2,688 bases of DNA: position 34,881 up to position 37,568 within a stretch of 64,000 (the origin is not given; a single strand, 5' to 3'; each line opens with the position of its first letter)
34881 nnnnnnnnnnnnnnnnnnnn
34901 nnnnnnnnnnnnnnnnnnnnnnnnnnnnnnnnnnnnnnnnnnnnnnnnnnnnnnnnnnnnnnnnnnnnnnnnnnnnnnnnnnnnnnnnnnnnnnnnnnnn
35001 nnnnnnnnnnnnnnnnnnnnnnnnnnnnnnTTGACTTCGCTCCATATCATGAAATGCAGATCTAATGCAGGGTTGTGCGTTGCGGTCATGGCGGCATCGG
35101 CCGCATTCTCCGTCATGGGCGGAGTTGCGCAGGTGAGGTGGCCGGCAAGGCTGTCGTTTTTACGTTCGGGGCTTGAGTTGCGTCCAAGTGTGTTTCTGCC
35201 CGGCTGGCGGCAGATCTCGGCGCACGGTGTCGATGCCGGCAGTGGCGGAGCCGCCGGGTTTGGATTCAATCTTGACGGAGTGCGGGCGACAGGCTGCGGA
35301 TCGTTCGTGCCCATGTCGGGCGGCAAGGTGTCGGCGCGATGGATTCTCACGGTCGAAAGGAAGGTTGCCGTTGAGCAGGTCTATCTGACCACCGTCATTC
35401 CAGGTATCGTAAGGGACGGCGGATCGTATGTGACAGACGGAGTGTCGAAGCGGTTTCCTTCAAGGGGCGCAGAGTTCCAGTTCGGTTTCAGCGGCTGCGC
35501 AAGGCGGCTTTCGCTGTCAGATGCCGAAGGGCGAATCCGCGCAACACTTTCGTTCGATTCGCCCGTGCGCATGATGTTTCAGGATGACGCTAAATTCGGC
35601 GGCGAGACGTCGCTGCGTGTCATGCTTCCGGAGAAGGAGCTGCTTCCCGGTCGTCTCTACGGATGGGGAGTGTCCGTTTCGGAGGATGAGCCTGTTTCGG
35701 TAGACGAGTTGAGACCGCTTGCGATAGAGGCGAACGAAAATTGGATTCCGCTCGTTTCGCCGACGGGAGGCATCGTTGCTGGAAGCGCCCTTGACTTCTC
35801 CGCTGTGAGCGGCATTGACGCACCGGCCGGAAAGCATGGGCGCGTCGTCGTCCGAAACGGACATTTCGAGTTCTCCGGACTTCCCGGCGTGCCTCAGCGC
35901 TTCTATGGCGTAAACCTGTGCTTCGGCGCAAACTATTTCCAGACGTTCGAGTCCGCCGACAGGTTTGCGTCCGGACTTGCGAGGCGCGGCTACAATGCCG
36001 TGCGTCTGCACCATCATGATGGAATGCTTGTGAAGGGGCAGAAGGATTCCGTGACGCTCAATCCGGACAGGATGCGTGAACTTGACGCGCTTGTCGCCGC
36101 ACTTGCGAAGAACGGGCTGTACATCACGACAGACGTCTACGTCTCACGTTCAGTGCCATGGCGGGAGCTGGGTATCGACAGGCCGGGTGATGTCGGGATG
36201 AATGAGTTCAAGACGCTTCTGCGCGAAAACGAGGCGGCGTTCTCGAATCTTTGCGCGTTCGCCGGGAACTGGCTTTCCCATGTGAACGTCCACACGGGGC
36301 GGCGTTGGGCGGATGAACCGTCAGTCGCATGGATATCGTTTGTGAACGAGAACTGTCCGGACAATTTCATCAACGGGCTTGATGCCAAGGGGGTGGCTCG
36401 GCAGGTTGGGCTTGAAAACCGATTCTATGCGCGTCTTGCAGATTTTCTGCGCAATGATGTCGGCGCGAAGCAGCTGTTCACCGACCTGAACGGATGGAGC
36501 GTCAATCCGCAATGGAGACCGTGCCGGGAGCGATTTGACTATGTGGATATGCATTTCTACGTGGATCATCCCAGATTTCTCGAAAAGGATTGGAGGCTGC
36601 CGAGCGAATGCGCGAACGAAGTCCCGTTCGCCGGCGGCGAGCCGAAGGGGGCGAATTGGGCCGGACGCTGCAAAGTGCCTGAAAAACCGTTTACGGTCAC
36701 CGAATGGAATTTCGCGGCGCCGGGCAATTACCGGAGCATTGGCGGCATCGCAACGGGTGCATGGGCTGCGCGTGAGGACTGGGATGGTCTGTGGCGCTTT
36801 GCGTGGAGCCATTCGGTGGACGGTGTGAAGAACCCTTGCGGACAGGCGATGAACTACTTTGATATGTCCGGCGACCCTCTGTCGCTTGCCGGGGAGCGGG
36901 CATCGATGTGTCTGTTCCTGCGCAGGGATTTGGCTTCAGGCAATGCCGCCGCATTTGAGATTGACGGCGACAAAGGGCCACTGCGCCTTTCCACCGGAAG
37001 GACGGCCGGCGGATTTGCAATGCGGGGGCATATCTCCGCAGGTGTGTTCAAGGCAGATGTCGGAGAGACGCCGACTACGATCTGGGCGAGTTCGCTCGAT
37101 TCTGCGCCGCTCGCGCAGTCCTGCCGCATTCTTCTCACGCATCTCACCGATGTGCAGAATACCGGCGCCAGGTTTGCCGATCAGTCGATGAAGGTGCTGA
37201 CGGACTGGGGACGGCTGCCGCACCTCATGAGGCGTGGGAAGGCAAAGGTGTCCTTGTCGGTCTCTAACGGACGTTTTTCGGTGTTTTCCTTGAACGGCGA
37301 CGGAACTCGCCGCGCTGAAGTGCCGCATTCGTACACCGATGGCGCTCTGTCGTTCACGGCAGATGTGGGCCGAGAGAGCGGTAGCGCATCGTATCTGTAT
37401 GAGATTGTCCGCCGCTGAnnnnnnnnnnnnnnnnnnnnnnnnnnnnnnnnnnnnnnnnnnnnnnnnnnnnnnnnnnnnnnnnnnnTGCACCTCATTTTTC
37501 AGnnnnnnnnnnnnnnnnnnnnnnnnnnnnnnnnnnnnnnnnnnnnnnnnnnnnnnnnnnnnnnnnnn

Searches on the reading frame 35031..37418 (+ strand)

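Call 3: search_protein_families(library=pfam, proteins=[window:35031-37418:+], max_evalue=0.01)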
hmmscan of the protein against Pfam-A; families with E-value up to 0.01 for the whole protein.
window:35031-37418:+ (795 aa): 1 family
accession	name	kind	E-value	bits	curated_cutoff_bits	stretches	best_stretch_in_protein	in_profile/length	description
PF00150.24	Cellulase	-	0.0055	16.7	23.5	1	290-371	9-84/272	Cellulase (glycosyl hydrolase family 5)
